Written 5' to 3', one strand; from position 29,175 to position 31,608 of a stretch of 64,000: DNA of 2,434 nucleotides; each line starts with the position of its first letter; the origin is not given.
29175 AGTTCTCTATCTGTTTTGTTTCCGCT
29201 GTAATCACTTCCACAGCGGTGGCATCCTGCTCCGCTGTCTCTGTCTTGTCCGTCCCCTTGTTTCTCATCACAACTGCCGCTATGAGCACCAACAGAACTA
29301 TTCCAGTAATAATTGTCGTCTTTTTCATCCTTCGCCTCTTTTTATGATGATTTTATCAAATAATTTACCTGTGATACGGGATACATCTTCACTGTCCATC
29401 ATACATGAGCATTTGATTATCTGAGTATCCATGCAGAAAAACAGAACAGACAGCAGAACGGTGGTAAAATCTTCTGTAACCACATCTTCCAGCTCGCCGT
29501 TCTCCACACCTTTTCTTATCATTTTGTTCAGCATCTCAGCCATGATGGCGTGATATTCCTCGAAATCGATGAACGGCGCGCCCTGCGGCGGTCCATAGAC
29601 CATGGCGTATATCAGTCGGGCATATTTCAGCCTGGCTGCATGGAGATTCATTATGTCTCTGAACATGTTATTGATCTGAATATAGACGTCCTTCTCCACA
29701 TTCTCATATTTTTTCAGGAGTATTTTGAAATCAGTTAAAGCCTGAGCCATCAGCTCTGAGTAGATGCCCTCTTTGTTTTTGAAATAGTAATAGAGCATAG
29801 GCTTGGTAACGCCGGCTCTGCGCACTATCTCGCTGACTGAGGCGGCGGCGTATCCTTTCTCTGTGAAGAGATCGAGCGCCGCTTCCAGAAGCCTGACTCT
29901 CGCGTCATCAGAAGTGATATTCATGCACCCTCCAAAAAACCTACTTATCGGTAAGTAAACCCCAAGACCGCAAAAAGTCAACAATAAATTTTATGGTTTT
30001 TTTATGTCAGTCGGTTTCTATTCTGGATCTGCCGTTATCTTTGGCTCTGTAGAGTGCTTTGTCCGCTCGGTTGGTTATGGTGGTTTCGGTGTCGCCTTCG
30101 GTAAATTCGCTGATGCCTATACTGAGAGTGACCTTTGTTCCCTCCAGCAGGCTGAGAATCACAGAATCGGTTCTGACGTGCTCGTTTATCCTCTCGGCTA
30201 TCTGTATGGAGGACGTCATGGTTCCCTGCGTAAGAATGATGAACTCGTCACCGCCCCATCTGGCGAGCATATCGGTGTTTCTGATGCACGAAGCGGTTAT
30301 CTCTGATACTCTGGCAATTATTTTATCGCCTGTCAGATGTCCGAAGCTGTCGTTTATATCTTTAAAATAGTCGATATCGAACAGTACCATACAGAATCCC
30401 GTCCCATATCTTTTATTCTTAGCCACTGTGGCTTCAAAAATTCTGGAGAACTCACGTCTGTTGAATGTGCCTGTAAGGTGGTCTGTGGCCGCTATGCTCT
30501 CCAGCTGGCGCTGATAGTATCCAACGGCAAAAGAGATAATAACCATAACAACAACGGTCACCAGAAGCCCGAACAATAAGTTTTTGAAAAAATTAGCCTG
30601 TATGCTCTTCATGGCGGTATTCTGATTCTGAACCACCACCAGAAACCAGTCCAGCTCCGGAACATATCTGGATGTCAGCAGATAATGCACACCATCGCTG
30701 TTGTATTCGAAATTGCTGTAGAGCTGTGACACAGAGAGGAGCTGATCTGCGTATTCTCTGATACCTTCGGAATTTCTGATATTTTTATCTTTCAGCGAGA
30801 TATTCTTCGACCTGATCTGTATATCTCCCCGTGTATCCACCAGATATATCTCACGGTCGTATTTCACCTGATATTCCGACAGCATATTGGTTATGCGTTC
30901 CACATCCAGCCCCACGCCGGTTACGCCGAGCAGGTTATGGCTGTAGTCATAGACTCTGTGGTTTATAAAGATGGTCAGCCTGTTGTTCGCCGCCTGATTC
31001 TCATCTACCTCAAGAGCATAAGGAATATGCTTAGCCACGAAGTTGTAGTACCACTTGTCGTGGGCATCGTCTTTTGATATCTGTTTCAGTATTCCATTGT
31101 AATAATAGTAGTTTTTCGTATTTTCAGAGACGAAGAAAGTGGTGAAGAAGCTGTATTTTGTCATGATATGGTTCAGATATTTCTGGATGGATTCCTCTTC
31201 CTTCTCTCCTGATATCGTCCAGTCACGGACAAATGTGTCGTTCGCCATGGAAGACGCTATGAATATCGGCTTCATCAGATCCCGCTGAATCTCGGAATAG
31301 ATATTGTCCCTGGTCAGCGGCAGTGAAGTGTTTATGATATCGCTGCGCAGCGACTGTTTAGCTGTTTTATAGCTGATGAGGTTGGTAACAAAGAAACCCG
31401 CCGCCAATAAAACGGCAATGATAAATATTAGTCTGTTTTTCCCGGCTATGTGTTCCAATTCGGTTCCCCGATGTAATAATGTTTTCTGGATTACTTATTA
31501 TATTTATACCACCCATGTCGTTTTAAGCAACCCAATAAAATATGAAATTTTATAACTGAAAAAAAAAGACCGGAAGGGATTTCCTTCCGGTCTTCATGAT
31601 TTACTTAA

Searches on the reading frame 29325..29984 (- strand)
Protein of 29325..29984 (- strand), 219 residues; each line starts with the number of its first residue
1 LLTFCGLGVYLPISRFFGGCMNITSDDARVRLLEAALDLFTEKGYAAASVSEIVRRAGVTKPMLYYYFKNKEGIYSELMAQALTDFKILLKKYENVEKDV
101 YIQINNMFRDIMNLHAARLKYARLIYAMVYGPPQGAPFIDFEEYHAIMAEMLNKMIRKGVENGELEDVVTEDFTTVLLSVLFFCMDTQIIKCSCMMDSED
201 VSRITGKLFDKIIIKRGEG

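Call 3: search_protein_families(library=pfam, proteins=[window:29325-29984:-], max_evalue=0.01)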
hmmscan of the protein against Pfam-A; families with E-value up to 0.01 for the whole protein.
window:29325-29984:- (219 aa): 1 family
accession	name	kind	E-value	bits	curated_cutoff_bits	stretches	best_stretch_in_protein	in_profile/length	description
PF00440.29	TetR_N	-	1.6e-18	66.6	24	1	32-78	1-47/47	Bacterial regulatory proteins, tetR family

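Call 4: search_protein_families(library=ncbifam, proteins=[window:29325-29984:-], max_evalue=0.01)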
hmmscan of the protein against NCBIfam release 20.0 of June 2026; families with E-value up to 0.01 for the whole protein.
window:29325-29984:- (219 aa): 23 families
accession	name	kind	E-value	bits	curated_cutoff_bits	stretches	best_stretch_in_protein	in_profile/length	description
NF051852.1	efflux_TF_MtrR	exception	1.9e-20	73.5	280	1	28-182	11-170/205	multidrug efflux system transcriptional repressor MtrR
NF041196.1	ScbR_bind_reg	equivalog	1.4e-16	61.2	150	1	28-209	7-182/191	ScbR family autoregulator-binding transcription factor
NF037937.1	septum_RefZ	equivalog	1.5e-13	51.1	180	1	31-127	3-101/195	forespore capture DNA-binding protein RefZ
NF053731.1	TransRegFasRMycb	equivalog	6e-12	45.8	330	1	24-82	8-66/199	HTH-type transcriptional activator FasR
NF053878.1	FATransRegFadRBac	equivalog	1.5e-11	44.4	200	1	31-111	7-91/190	fatty acid metabolism transcriptional regulator FadR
TIGR03613.1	RutR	equivalog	1.7e-11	44.4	368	1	28-168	9-147/202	pyrimidine utilization regulatory protein R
NF007949.0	PRK10668.1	equivalog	1.7e-11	44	271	1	26-93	10-77/216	multidrug efflux transporter transcriptional repressor AcrR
NF051457.1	acryl_TF_AcuR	equivalog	5.7e-11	42.1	247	1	25-99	15-89/204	acrylate utilization transcriptional regulator AcuR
NF050111.1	TransRegSACE7040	equivalog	1.2e-09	38.4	250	1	29-81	3-55/186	SACE_7040 family transcriptional regulator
TIGR03384.1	betaine_BetI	equivalog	3e-09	36.8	201.3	1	29-94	10-75/189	choline-binding transcriptional repressor BetI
NF058643.1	TranRegCurRPseudo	equivalog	5.8e-09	35.9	300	1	21-81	1-61/193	TetR family transcriptional repressor CurR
NF001978.0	PRK00767.1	equivalog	1.3e-08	34.8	118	1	29-93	11-75/197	transcriptional regulator BetI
TIGR03968.1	mycofact_TetR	equivalog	3e-08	33.5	224.9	1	28-95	10-77/190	mycofactocin system transcriptional regulator MftR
NF011584.0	PRK15008.1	equivalog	3.5e-08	33.6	230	1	29-95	20-86/212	HTH-type transcriptional regulator RutR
NF000040.3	Tn10_TetC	equivalog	1.1e-07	32.2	425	1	32-84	18-70/197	tetracyline resistance-associated transcriptional repressor TetC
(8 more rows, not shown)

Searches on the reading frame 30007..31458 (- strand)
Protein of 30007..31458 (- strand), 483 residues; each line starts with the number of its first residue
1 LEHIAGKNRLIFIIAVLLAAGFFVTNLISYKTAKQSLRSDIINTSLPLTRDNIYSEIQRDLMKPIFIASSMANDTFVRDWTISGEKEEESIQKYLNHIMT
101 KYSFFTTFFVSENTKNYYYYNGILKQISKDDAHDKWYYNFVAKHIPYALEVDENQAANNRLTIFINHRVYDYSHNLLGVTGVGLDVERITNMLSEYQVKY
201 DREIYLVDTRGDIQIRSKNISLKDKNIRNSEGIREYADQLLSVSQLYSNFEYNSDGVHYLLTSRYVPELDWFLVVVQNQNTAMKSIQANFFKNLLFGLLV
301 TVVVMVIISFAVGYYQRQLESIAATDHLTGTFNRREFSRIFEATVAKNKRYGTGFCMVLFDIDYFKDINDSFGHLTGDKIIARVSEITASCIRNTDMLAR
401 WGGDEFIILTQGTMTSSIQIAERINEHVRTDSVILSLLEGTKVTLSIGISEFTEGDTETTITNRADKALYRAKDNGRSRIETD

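Call 3: search_protein_families(library=pfam, proteins=[window:30007-31458:-], max_evalue=0.01)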
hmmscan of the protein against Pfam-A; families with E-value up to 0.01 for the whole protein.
window:30007-31458:- (483 aa): 2 families
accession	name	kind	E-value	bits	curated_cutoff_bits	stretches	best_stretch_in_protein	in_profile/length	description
PF00990.26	GGDEF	-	5.3e-39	134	23.8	1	323-479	1-161/161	Diguanylate cyclase, GGDEF domain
PF02743.24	dCache_1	-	5.6e-20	72.4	45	1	51-276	16-240/240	Cache domain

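Call 4: search_protein_families(library=ncbifam, proteins=[window:30007-31458:-], max_evalue=0.01)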
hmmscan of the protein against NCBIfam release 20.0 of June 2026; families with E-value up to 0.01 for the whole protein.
window:30007-31458:- (483 aa): 23 families
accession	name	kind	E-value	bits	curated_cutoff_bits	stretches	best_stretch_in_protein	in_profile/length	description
NF038266.1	diguan_SiaD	equivalog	5.1e-45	153.8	290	1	317-480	88-252/252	biofilm regulation diguanylate cyclase SiaD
TIGR00254.1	GGDEF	domain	8.9e-45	152.4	37.4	1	319-481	1-165/168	diguanylate cyclase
NF007135.0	PRK09581.1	equivalog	1.1e-41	143.1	474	1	321-481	290-453/457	PleD family two-component system response regulator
NF051473.1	DigCycDgcsShew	equivalog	5.9e-39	134.2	400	1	317-479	129-287/291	diguanylate cyclase DgcS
NF007380.0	PRK09894.1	equivalog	3e-37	128.6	256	1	311-480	116-284/296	diguanylate cyclase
NF041606.1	dguan_cyc_DgcA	equivalog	1.9e-35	122.5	370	1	317-480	172-336/340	diguanylate cyclase DgcA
NF007423.1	PRK09966.1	equivalog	5.5e-33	114.4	325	1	317-473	233-390/390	diguanylate cyclase DgcN/YfiN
NF007474.0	PRK10060.1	equivalog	2.2e-32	112.1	782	1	316-479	230-391/663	cyclic di-GMP phosphodiesterase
NF011955.1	PRK15426.1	equivalog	1.8e-28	99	408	1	158-480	235-558/564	cellulose biosynthesis regulator diguanylate cyclase DgcQ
NF040885.1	diguan_DgcJ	equivalog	4.9e-27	94.9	500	1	290-477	309-490/493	diguanylate cyclase DgcJ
NF007298.0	PRK09776.1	equivalog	4.9e-27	94.2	1135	1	315-480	676-842/1111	diguanylate cyclase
NF047654.1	DiguCycDgcRLepto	equivalog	5.6e-27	94.4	500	1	312-480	122-293/295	diguanylate cyclase DgcR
NF045675.1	PhdiestaseDibA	equivalog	1.5e-26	93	980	1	311-478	191-359/623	phosphodiesterase DibA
NF007599.0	PRK10245.1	equivalog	1.7e-26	92.6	402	1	307-481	194-368/371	diguanylate cyclase AdrA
NF047872.1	GGDEF_GdpS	equivalog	2.2e-24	86.3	400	1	316-480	180-347/355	GGDEF domain-containing protein GdpS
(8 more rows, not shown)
